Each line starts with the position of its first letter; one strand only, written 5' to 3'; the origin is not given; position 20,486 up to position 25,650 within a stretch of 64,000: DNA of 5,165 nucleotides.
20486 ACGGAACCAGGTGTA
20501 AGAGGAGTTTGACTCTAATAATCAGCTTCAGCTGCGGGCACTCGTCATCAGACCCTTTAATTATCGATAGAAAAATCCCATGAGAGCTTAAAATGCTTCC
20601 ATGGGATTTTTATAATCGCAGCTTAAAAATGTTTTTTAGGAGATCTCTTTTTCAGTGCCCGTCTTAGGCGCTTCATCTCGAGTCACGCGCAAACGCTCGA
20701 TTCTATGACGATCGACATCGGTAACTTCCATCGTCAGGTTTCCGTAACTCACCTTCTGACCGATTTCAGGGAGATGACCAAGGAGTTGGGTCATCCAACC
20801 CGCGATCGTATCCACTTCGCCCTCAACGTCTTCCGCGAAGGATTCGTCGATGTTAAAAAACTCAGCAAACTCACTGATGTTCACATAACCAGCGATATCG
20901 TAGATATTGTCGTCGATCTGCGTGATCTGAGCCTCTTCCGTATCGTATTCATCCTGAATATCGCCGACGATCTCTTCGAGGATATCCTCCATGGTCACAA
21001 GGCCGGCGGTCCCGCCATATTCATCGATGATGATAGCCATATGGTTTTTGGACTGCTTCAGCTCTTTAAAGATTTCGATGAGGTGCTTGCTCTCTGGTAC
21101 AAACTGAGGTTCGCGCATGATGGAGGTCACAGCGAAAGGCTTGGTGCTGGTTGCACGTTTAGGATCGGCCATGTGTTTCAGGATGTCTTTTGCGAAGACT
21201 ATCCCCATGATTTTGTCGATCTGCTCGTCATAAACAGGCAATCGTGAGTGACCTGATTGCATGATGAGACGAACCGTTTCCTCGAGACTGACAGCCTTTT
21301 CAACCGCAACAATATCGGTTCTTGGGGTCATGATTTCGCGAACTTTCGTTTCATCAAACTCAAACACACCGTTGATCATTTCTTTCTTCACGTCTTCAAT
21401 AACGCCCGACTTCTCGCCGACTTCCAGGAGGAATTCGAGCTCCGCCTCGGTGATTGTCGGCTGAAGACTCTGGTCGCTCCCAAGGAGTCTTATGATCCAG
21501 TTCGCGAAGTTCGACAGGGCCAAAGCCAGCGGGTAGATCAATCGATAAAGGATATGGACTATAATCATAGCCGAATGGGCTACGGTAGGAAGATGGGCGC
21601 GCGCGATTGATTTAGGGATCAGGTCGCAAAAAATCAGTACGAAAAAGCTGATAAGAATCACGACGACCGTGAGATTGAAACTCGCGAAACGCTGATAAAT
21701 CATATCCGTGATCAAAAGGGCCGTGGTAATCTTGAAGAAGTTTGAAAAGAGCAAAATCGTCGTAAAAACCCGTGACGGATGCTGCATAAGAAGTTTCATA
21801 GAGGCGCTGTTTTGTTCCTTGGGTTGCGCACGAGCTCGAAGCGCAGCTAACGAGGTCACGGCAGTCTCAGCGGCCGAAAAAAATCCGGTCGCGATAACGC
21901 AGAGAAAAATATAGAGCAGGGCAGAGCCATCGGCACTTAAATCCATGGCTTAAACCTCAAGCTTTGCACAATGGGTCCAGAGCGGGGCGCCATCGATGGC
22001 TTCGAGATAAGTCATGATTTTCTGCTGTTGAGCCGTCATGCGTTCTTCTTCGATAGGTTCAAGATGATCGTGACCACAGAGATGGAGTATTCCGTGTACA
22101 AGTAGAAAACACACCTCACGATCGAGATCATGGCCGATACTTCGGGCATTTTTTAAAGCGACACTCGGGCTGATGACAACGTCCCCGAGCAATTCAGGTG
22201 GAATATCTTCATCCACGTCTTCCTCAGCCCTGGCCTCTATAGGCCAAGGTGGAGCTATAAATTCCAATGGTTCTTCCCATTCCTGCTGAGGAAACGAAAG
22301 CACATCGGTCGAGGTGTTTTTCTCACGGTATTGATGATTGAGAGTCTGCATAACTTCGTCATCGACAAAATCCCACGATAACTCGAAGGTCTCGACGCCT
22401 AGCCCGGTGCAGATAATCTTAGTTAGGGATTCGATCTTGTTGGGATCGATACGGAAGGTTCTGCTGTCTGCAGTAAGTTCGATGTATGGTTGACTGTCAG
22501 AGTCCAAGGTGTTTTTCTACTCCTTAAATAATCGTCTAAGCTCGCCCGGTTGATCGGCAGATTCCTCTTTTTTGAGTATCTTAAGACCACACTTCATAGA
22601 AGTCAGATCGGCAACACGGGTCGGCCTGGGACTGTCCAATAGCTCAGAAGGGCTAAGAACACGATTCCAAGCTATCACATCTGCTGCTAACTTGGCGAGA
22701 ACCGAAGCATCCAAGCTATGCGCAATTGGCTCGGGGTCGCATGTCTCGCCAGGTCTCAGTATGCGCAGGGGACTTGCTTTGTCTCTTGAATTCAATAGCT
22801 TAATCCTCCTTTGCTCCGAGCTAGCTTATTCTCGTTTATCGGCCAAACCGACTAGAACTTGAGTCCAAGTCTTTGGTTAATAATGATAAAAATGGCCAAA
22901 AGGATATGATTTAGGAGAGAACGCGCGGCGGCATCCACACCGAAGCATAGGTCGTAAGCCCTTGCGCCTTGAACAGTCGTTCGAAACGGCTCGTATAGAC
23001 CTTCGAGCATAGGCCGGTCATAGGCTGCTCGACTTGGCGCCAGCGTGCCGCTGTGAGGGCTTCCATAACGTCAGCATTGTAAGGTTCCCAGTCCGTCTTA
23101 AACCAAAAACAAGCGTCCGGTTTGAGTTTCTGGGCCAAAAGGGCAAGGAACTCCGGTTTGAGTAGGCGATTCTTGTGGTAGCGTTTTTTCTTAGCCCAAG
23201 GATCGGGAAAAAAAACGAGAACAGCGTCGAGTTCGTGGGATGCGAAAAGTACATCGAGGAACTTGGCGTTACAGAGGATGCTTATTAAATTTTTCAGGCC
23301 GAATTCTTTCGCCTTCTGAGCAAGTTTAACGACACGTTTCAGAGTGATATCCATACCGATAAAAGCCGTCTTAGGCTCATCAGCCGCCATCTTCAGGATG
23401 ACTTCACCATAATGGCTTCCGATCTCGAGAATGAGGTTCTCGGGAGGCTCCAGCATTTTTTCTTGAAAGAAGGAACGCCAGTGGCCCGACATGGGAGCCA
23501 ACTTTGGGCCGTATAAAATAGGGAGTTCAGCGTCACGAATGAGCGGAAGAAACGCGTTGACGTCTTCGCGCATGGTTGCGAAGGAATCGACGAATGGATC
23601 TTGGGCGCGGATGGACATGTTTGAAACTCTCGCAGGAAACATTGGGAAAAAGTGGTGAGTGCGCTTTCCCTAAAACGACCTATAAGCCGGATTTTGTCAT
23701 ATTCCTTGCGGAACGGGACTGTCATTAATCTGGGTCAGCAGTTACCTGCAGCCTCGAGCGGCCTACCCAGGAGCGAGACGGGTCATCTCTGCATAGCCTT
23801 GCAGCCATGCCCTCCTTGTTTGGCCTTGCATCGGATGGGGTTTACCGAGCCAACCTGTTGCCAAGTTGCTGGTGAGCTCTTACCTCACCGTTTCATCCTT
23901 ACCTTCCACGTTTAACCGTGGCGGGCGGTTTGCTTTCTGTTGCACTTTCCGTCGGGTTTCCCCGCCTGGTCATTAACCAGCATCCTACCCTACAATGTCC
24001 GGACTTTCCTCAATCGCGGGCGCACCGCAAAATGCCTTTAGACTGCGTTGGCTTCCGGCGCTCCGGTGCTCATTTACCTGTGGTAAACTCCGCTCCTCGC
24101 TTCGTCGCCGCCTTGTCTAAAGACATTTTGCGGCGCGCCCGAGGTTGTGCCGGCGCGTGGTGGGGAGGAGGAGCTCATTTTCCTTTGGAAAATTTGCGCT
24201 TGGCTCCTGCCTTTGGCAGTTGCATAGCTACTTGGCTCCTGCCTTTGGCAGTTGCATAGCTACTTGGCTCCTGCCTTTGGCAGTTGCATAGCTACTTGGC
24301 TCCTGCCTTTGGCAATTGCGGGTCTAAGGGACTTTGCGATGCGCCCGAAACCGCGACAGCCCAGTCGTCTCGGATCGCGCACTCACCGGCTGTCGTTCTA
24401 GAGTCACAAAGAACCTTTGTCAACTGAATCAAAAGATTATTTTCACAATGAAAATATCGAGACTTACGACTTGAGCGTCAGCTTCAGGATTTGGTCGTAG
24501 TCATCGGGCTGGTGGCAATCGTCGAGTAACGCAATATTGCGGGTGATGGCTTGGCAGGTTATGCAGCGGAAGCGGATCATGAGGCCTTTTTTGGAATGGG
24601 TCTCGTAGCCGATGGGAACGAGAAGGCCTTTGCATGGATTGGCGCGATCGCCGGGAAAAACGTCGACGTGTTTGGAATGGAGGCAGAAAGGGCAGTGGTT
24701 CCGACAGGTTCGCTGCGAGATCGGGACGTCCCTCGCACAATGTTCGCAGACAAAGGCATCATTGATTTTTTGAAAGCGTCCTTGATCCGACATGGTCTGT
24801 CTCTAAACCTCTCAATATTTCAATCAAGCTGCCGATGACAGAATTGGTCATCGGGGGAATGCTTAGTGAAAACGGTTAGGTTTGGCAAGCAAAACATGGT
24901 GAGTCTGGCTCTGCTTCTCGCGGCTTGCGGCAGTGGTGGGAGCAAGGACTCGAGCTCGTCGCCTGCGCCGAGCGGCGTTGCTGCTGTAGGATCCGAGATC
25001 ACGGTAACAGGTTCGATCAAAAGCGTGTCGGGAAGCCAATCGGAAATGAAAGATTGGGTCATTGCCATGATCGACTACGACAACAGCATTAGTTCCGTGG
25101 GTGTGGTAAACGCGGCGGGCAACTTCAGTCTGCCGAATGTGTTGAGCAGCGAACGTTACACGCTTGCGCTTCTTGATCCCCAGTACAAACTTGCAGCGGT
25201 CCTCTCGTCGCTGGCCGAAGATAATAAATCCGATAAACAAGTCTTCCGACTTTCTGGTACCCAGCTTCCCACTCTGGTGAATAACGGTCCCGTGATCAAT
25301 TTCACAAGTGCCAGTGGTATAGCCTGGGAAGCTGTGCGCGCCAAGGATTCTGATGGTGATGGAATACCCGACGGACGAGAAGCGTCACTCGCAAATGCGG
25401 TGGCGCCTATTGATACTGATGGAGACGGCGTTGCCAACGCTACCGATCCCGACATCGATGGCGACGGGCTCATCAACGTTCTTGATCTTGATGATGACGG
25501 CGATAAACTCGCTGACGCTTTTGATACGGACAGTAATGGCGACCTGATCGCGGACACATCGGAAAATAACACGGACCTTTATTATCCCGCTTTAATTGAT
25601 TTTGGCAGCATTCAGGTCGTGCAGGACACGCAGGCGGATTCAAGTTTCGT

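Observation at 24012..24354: RNase P RNA about twice normal length: P3 region swollen to about 340 nt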

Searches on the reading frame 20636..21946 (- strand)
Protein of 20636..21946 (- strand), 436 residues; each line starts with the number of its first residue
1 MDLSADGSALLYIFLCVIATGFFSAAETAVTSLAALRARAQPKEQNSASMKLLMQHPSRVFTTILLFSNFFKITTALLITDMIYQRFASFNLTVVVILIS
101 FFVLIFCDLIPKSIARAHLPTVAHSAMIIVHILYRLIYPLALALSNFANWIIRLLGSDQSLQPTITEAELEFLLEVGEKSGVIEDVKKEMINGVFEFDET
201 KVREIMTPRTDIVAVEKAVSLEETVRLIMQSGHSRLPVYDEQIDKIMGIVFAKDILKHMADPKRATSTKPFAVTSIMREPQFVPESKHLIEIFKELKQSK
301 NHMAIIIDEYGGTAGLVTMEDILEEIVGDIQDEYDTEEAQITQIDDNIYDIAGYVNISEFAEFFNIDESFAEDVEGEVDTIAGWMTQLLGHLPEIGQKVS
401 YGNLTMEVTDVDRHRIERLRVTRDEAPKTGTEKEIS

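Call 15: search_protein_families(library=pfam, proteins=[window:20636-21946:-])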
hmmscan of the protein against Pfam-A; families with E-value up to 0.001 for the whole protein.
window:20636-21946:- (436 aa): 3 families
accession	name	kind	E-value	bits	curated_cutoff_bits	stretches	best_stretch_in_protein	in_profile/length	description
PF01595.25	CNNM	-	2.1e-35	122.5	28.4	1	13-185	3-179/181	Cyclin M transmembrane N-terminal domain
PF03471.22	CorC_HlyC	-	3e-20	72.5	27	1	343-424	2-80/81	Transporter associated domain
PF00571.33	CBS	-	4.4e-17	62.6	24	2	202-260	1-56/57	CBS domain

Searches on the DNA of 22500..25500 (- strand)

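Call 10: search_rna_families(source=window, start=23990, end=24480, threshold=evalue, max_evalue=10, show_alignments=3)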
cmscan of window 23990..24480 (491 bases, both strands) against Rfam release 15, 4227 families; matches with E-value up to 10: 5.
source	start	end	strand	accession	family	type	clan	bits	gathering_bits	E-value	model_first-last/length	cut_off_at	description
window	24021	24137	+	RF04171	MIR1509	Gene; miRNA;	-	21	87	0.16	1-121/121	no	MIR1509 microRNA precursor family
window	24092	24171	+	RF01549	TB8Cs2H1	Gene; snRNA; snoRNA; HACA-box;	-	16.3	40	1.4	1-65/65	no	Trypanosomatid snoRNA TB8Cs2H1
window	24269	24323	+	RF00702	mir-182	Gene; miRNA;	CL00093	13.5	71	7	1-77/77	no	mir-182 microRNA precursor family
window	24092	24183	-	RF03060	uup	Cis-reg;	-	13.3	36.8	9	1-48/48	no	uup RNA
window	23990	24035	-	RF00010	RNaseP_bact_a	Gene; ribozyme;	CL00002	10.7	100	0.33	1-64/367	3'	Bacterial RNase P class A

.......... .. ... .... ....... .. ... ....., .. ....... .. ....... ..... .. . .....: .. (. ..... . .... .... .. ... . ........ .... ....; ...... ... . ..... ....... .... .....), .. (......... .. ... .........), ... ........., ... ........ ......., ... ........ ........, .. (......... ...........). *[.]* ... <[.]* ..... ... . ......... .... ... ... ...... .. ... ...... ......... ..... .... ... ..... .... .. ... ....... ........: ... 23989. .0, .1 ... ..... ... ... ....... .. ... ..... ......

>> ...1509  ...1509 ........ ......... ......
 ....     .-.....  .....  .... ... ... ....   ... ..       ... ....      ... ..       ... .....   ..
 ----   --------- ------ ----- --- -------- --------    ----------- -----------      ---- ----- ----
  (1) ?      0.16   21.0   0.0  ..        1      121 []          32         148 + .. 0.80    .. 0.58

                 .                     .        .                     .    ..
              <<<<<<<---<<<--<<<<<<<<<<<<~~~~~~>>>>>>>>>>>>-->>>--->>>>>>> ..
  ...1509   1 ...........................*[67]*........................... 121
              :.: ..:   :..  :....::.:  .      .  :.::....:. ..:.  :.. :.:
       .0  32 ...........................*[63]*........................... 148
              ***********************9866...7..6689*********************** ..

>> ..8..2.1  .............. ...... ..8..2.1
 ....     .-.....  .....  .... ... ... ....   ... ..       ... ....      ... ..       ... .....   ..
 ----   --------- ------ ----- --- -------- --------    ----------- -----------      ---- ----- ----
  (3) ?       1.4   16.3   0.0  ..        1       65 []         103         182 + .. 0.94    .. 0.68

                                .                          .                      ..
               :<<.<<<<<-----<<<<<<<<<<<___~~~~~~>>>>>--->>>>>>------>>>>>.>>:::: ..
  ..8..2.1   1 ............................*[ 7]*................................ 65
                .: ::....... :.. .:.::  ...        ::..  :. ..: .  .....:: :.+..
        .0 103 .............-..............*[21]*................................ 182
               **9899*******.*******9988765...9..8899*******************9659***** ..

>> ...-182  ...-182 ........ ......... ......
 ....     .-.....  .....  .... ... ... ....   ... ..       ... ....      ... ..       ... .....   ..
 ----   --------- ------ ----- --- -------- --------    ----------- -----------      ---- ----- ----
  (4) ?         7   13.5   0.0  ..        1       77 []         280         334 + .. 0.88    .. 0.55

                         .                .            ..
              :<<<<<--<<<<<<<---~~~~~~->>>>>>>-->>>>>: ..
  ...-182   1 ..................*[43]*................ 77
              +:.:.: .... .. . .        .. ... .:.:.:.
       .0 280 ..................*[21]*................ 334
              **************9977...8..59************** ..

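Call 28: search_dna_similar(query=window:24012-24145:-, collection=ecoli_genomes, mode=distant, max_evalue=10, max_rows=10)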
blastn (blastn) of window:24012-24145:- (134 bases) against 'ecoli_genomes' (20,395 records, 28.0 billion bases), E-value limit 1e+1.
No match.

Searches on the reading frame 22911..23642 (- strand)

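Call 15: search_protein_families(library=pfam, proteins=[window:22911-23642:-])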
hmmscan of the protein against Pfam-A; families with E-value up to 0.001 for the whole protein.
window:22911-23642:- (243 aa): 3 families
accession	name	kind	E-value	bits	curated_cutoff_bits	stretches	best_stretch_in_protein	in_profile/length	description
PF02390.23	Methyltransf_4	-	1.4e-35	122.8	24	1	69-201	3-136/173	Putative methyltransferase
PF24675.1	NpmA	-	6.1e-05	22.8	60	1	62-150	18-107/214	16S rRNA (adenine(1408)-N(1))-methyltransferase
PF13649.12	Methyltransf_25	-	0.00082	20.5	27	0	71-145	1-72/97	Methyltransferase domain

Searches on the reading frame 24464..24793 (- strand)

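Call 15: search_protein_families(library=pfam, proteins=[window:24464-24793:-])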
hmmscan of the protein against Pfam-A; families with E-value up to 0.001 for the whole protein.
window:24464-24793:- (109 aa): 1 family
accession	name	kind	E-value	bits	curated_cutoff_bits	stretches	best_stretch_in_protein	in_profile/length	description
PF12647.12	RNHCP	-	2.1e-25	89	24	1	12-94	2-86/90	RNHCP domain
